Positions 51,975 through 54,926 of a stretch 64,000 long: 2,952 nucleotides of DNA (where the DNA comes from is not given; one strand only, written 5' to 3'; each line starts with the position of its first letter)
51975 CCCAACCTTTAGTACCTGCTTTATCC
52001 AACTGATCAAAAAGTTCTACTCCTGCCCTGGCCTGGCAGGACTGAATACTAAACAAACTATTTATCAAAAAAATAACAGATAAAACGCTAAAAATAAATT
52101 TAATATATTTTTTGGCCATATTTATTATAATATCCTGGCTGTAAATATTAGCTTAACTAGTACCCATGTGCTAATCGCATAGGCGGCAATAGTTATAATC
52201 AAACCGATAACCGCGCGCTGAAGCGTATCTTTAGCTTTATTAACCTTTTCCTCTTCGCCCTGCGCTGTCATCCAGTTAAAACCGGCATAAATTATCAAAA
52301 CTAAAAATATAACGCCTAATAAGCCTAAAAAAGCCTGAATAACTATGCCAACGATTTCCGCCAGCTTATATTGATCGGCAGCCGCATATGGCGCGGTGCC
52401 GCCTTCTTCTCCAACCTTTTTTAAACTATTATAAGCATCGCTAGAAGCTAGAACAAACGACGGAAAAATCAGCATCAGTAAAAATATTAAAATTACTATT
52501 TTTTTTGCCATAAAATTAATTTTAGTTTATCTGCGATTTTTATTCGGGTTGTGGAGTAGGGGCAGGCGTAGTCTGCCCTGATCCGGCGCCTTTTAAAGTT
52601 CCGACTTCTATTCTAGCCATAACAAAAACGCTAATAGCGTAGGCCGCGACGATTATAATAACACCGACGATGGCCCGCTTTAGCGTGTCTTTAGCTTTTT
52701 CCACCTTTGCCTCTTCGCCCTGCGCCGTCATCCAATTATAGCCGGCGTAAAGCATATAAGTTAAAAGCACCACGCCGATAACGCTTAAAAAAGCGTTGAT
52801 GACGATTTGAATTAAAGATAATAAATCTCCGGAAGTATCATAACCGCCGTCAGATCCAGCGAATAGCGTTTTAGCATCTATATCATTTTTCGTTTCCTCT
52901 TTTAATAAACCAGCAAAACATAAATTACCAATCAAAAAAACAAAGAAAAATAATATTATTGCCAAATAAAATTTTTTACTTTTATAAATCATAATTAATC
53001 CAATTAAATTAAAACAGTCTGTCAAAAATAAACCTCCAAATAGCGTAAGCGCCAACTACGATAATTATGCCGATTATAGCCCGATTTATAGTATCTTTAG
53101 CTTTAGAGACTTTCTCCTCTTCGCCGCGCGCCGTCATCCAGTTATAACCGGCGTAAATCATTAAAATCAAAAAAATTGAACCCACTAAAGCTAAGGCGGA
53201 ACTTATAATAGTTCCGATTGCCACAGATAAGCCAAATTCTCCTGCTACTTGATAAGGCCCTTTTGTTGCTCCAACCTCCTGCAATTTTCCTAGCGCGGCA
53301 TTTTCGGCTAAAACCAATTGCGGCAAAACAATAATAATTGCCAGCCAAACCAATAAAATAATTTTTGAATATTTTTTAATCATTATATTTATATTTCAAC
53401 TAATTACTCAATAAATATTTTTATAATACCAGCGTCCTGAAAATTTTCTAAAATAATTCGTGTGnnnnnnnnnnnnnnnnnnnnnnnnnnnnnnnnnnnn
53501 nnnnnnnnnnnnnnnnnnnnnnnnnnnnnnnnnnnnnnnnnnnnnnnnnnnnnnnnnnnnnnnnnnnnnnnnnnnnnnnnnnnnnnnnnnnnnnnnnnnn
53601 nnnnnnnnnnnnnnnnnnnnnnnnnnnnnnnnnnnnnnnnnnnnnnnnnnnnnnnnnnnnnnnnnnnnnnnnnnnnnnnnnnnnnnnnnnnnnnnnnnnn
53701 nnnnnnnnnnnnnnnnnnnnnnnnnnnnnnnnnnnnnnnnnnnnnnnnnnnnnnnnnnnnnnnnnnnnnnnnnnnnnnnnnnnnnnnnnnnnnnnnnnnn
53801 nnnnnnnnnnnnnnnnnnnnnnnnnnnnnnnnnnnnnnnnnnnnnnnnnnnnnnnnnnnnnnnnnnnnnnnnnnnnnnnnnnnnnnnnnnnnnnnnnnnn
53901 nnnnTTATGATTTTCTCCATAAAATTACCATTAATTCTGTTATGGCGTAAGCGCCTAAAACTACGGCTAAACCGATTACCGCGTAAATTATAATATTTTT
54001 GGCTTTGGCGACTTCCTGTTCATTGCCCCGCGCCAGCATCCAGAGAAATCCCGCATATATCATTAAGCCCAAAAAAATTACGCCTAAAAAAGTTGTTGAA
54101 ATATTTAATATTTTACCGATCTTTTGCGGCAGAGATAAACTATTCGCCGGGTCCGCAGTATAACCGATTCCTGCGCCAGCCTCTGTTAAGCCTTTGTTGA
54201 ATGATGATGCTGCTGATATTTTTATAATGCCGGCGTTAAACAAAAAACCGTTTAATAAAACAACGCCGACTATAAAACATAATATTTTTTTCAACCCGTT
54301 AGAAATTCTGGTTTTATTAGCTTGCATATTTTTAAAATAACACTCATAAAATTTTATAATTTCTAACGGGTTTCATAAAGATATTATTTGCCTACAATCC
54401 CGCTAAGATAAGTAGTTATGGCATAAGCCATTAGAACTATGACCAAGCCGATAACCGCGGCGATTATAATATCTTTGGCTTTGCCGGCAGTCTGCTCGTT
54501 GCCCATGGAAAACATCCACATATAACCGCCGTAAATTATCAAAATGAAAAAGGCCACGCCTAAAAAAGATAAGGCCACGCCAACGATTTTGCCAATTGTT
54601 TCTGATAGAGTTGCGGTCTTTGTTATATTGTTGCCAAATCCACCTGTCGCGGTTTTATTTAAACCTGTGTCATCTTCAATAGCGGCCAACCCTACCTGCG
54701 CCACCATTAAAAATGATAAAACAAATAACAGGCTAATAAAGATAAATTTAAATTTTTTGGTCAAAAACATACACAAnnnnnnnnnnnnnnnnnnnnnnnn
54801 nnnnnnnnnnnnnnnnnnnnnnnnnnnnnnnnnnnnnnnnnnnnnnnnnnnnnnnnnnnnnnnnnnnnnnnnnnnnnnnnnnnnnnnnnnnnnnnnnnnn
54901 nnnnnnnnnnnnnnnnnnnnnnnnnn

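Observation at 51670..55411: Head-to-tail array of eight VirB2/TrbC-like pilin paralogs, with three more elsewhere in the window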

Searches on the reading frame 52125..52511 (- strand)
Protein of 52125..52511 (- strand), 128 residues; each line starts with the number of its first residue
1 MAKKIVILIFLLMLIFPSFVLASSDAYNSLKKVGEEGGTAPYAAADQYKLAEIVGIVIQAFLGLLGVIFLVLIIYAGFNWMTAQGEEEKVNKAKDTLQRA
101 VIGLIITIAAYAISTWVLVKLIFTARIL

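Call 3: search_protein_families(library=pfam, proteins=[window:52125-52511:-], max_evalue=1)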
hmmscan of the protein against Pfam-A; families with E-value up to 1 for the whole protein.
window:52125-52511:- (128 aa): 12 families
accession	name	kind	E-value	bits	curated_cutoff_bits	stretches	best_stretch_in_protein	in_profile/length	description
PF18895.5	T4SS_pilin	-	3.3e-09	37.1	26.6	1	52-117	7-71/71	Type IV secretion system pilin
PF04956.18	TrbC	-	0.002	18.7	27.9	1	43-116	30-97/98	TrbC/VIRB2 pilin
PF02322.20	Cyt_bd_oxida_II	-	0.002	18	35.6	1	57-120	151-214/302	Cytochrome bd terminal oxidase subunit II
PF04290.18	DctQ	-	0.02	15.2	28.3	1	52-122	59-127/132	Tripartite ATP-independent periplasmic transporters, DctQ component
PF17231.7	DUF5305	-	0.17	11.7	29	1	39-97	101-156/217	Family of unknown function (DUF5305)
PF02402.22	Lysis_col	-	0.19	12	27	0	7-39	5-34/49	Lysis protein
PF01102.23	Glycophorin_A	-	0.21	12.3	30.1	0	29-71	37-78/114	Glycophorin A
PF07331.16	TctB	-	0.21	12.2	29.1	1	9-113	6-84/137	Tripartite tricarboxylate transporter TctB family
PF08733.15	PalH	-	0.37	10.2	34.1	1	91-124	58-91/332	PalH/RIM21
PF06196.17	DUF997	-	0.42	11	26.3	1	65-124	10-69/77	Protein of unknown function (DUF997)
PF01529.25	DHHC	-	0.73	10.3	28.7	1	7-82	54-125/133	DHHC palmitoyltransferase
PF05545.16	FixQ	-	0.75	10.2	29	1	58-94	6-42/49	Cbb3-type cytochrome oxidase component FixQ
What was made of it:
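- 52125..52511 (-): Pilin A2 (128 aa). PF18895 37.1 bits (call 3).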

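Call 29: predict_structure(alignment_id=A2)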
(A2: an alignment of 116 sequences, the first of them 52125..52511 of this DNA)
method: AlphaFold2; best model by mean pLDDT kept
length: 128 residues; sequences in the alignment: 116
mean_pLDDT: 80.7   pTM: 0.55
mean pLDDT of the five models: 80.7, 80.6, 78.9, 78.7, 77.5
residues with pLDDT >= 90: 54; 70-90: 39; 50-70: 32; < 50: 3
segments of 3 or more residues with pLDDT < 50: 40-42
pLDDT, mean of each block of 10 residues (from residue 1): 78 78 62 55 59 85 93 95 94 96 96 89 68
secondary structure, 60 per line:
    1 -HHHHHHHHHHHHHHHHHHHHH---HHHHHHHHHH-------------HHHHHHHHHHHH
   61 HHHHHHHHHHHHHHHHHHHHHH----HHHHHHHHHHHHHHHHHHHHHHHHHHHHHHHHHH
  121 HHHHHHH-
elements in order: H2-22 H26-35 H49-82 H87-127
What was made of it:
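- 52125..52511 (-): AF2 model pLDDT 80.7: signal helix plus a helical hairpin at residues 49-82 / 87-127 (call 29).
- On TrbC/VirB2 pilin (Pfam PF04956, MPF-T type): The AF2 model has helices at 2-22, 49-82 and 87-127 (call 29).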

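Call 34: fold_search(model_id=the predicted structure, library=pdb)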
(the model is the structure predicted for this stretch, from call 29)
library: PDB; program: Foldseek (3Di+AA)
matches with E <= 10: 206; with E <= 0.001: 0
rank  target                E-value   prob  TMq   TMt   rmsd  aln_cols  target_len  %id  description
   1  4h54_A                1.0e+00  0.44  0.36  0.18  20.1       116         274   16  Crystal structure of the diguanylate cyclase DgcZ (released 2013-07-03)
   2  6djl_E                1.0e+00  0.18  0.30  0.17  18.1       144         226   12  Crystal structure of the Rab11 GEF SH3BP5 bound to nucleotide free Rab11A (released 2018-09-26)
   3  2y3h_A                1.5e+00  0.54  0.43  0.49  10.6       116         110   11  E63Q mutant of Cupriavidus metallidurans CH34 CnrXs (released 2011-03-30)
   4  2y3h_C                1.5e+00  0.47  0.40  0.46  11.3       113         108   12  E63Q mutant of Cupriavidus metallidurans CH34 CnrXs (released 2011-03-30)
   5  2y39                  1.5e+00  0.47  0.39  0.45  11.6       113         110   12  Ni-bound form of Cupriavidus metallidurans CH34 CnrXs (released 2011-03-30)
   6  6djl_B                1.6e+00  0.33  0.42  0.27   7.8       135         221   14  Crystal structure of the Rab11 GEF SH3BP5 bound to nucleotide free Rab11A (released 2018-09-26)
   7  3epv_C                1.7e+00  0.69  0.42  0.50  10.1        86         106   14  X-ray Structure of the Metal-sensor CnrX in both the Apo- and Copper-bound Forms (released 2008-11-25)
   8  2y3h_B                1.7e+00  0.14  0.27  0.30  12.6       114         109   13  E63Q mutant of Cupriavidus metallidurans CH34 CnrXs (released 2011-03-30)
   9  4wwb                  1.8e+00  0.41  0.40  0.45  11.4       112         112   12  High-resolution structure of the Ni-bound form of the Y135F mutant of C. metallidurans CnrXs (released 2015-02-11)
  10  6qhd_B                1.8e+00  0.38  0.38  0.12   4.5        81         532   11  Lysine acetylated and tyrosine phosphorylated STAT3 in a complex with DNA (released 2019-06-19)
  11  8zal_B                2.0e+00  0.41  0.42  0.18   8.8        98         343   17  EmrAB-TolC MFS-type tripartite multidrug efflux pump EA (released 2025-04-30)
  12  8zar_B                2.0e+00  0.41  0.42  0.17   8.8        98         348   17  EmrAB-TolC MFS-type tripartite multidrug efflux pump FA (released 2025-04-30)
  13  3t9o_A                2.0e+00  0.33  0.36  0.42  15.8       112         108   16  Regulatory CZB domain of DgcZ (released 2012-09-05)
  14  3tul_A                2.0e+00  0.13  0.28  0.27   9.0       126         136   12  Crystal structure of N-terminal region of Type III Secretion Major Translocator SipB (residues 82-226) (released 2012-02-15)
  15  9vub_C                2.1e+00  0.82  0.54  0.20   6.3        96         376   12  channel C complex with 3 (released 2026-03-11)
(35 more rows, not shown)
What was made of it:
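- On TrbC/VirB2 pilin (Pfam PF04956, MPF-T type): Foldseek against PDB gives nothing below E = 1 (call 34).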

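Call 79: search_protein_families(library=ncbifam, proteins=[window:52125-52511:-], max_evalue=0.1)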
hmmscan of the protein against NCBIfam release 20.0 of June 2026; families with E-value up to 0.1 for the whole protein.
window:52125-52511:- (128 aa): 3 families
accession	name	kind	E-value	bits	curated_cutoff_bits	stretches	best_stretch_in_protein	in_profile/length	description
NF045849.1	ICE_MMCAP2_0565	equivalog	1e-10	41.1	40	1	48-118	7-77/80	Mbov_0395 family pilin-like conjugal transfer protein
TIGR00203.1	cydB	equivalog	0.0051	16.1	117.3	1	58-119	165-224/378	cytochrome d ubiquinol oxidase subunit II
NF040668.1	regulator_TseB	equivalog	0.0055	16.4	200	0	1-52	1-53/161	cell wall elongation/penicillin-binding protein regulator TseB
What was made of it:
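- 52125..52511 (-): NCBIfam NF045849 41.1 bits vs cutoff 40 (call 79).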

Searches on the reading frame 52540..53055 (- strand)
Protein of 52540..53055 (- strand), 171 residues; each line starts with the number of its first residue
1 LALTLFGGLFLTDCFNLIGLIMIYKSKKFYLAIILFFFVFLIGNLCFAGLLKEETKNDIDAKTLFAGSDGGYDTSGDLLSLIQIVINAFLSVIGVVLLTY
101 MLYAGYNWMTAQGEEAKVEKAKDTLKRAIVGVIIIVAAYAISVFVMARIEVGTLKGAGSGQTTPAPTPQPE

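Call 3: search_protein_families(library=pfam, proteins=[window:52540-53055:-], max_evalue=1)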
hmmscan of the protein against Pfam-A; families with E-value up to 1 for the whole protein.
window:52540-53055:- (171 aa): 9 families
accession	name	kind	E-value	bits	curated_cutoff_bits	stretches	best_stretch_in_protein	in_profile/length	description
PF18895.5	T4SS_pilin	-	5.5e-08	33.2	26.6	1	82-144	9-70/71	Type IV secretion system pilin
PF11190.13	DUF2976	-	0.0038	17.5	28.2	1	73-138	10-77/87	Protein of unknown function (DUF2976)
PF06157.16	DUF973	-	0.022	14.4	26.4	1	20-152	5-128/309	Protein of unknown function (DUF973)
PF05987.18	DUF898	-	0.03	13.9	28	1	28-151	129-247/336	Bacterial protein of unknown function (DUF898)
PF02300.22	Fumarate_red_C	-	0.033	14.7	24.2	1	83-147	60-124/127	Fumarate reductase subunit C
PF02322.20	Cyt_bd_oxida_II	-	0.083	12.7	35.6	1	76-145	146-211/302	Cytochrome bd terminal oxidase subunit II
PF14880.11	COX14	-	0.24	11.7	25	1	90-121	24-55/59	Cytochrome oxidase c assembly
PF04290.18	DctQ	-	0.26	11.6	28.3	1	82-148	61-125/132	Tripartite ATP-independent periplasmic transporters, DctQ component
PF00420.29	Oxidored_q2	-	0.55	10.4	26.1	1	16-99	10-76/95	NADH-ubiquinone/plastoquinone oxidoreductase chain 4L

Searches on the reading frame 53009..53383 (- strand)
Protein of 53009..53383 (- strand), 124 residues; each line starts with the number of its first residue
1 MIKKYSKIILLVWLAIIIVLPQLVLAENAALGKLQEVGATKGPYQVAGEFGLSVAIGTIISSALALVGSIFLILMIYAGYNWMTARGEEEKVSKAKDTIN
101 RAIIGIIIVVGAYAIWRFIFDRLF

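Call 3: search_protein_families(library=pfam, proteins=[window:53009-53383:-], max_evalue=1)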
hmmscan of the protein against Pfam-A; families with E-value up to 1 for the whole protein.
window:53009-53383:- (124 aa): 5 families
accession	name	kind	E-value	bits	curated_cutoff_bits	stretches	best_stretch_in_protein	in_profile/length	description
PF18895.5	T4SS_pilin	-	2.7e-06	27.8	26.6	1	60-116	9-68/71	Type IV secretion system pilin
PF04956.18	TrbC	-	0.0012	19.4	27.9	1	53-119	38-98/98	TrbC/VIRB2 pilin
PF00001.26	7tm_1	-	0.013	15.5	30.5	1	6-116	103-215/260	7 transmembrane receptor (rhodopsin family)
PF14897.12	EpsG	-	0.024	14.2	30.1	1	3-123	161-268/326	EpsG family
PF17310.7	DUF5357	-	0.18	10.9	25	1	51-113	38-95/322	Family of unknown function (DUF5357)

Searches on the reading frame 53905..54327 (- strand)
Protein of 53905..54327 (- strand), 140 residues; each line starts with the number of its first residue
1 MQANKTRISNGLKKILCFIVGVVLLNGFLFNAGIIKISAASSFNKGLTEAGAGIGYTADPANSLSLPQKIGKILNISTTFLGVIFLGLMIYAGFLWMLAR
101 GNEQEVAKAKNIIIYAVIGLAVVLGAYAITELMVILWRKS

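Call 3: search_protein_families(library=pfam, proteins=[window:53905-54327:-], max_evalue=1)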
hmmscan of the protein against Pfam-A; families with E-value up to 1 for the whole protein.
window:53905-54327:- (140 aa): 6 families
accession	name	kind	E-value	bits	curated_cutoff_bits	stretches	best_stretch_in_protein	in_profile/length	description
PF18895.5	T4SS_pilin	-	4.1e-09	36.8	26.6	1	80-130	16-68/71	Type IV secretion system pilin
PF04290.18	DctQ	-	0.00019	21.7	28.3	1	65-138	56-131/132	Tripartite ATP-independent periplasmic transporters, DctQ component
PF05545.16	FixQ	-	0.0024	18.2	29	1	80-114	12-46/49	Cbb3-type cytochrome oxidase component FixQ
PF02322.20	Cyt_bd_oxida_II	-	0.19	11.5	35.6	1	69-130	147-208/302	Cytochrome bd terminal oxidase subunit II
PF13852.11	DUF4197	-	0.26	11.4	24.9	1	41-120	17-91/199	Protein of unknown function (DUF4197)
PF02308.21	MgtC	-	0.85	10.4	31.4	0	76-136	50-107/121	MgtC family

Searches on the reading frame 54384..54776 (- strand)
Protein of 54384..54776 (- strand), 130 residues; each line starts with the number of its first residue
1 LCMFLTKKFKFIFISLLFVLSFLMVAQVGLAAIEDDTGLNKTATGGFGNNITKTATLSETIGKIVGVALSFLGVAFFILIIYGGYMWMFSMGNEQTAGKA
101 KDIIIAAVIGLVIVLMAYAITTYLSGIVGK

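Call 3: search_protein_families(library=pfam, proteins=[window:54384-54776:-], max_evalue=1)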
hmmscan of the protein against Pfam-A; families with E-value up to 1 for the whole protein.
window:54384-54776:- (130 aa): 4 families
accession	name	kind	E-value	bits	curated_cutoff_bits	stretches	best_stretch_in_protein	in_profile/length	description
PF18895.5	T4SS_pilin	-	1.4e-08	35.1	26.6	1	54-124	2-71/71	Type IV secretion system pilin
PF04290.18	DctQ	-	0.0033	17.8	28.3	1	57-120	57-122/132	Tripartite ATP-independent periplasmic transporters, DctQ component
PF05545.16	FixQ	-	0.0039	17.5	29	1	71-105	12-46/49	Cbb3-type cytochrome oxidase component FixQ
PF07884.19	VKOR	-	0.035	14.7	27.5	1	21-119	15-108/134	Vitamin K epoxide reductase family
